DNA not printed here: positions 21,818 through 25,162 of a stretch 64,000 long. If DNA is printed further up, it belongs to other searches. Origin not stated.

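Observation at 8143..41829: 34-kb co-directional cellulosome-like supercluster: 13 dockerin-tagged secreted enzymes plus 5 cohesin proteins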

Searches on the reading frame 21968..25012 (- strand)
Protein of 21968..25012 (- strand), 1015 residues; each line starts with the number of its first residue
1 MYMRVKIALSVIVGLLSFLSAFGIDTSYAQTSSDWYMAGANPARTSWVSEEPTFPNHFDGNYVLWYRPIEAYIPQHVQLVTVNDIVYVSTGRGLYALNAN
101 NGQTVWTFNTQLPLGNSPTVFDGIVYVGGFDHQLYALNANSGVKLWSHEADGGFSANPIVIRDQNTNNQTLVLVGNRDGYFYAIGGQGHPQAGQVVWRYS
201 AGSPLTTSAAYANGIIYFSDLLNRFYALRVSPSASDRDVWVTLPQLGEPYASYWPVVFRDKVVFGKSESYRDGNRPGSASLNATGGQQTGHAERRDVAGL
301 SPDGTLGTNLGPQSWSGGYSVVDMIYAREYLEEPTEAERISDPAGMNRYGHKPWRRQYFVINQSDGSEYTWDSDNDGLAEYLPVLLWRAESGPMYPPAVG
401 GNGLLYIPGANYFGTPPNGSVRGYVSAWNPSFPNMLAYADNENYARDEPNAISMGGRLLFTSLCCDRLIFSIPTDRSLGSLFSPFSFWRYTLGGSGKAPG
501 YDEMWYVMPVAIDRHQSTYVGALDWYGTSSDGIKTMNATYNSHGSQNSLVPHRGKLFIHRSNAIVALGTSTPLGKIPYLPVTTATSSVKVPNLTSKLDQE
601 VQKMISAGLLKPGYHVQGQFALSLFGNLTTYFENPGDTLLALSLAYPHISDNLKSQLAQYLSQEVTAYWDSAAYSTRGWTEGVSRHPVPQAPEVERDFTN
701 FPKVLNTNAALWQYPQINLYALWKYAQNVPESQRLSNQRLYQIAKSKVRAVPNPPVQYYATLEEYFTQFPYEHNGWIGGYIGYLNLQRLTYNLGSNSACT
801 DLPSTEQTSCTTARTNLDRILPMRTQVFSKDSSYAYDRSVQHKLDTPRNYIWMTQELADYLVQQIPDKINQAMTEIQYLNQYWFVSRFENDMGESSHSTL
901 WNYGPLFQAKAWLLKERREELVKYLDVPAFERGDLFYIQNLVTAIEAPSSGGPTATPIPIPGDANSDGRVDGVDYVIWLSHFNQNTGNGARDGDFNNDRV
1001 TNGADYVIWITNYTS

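Call 4: search_protein_families(library=pfam, max_evalue=0.01, proteins=[window:21968-25012:-])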
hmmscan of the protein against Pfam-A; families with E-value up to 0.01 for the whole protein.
window:21968-25012:- (1015 aa): 5 families
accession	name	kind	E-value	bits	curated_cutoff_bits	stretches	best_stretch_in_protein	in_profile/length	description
PF13570.13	Beta-prop_ACSF4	-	1.8e-18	67.5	133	1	63-267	41-234/329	Beta-alanine-activating enzyme, beta-propeller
PF13360.13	PQQ_2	-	2.4e-13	50.7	27.6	1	82-208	32-153/233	Outer membrane protein assembly factor BamB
PF25292.1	Beta-prop_CGLA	-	4.2e-05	23.6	26.8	0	141-206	17-77/316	Lambda-carrageenase beta-propeller domain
PF01011.28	PQQ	-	4.3e-05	22.9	26.7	0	116-151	51-86/595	Glucose/ethanol/alcohol dehydrogenase, beta-propeller domain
PF00404.24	Dockerin_1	-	0.0013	19.4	22.9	1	961-1008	1-51/57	Dockerin type I domain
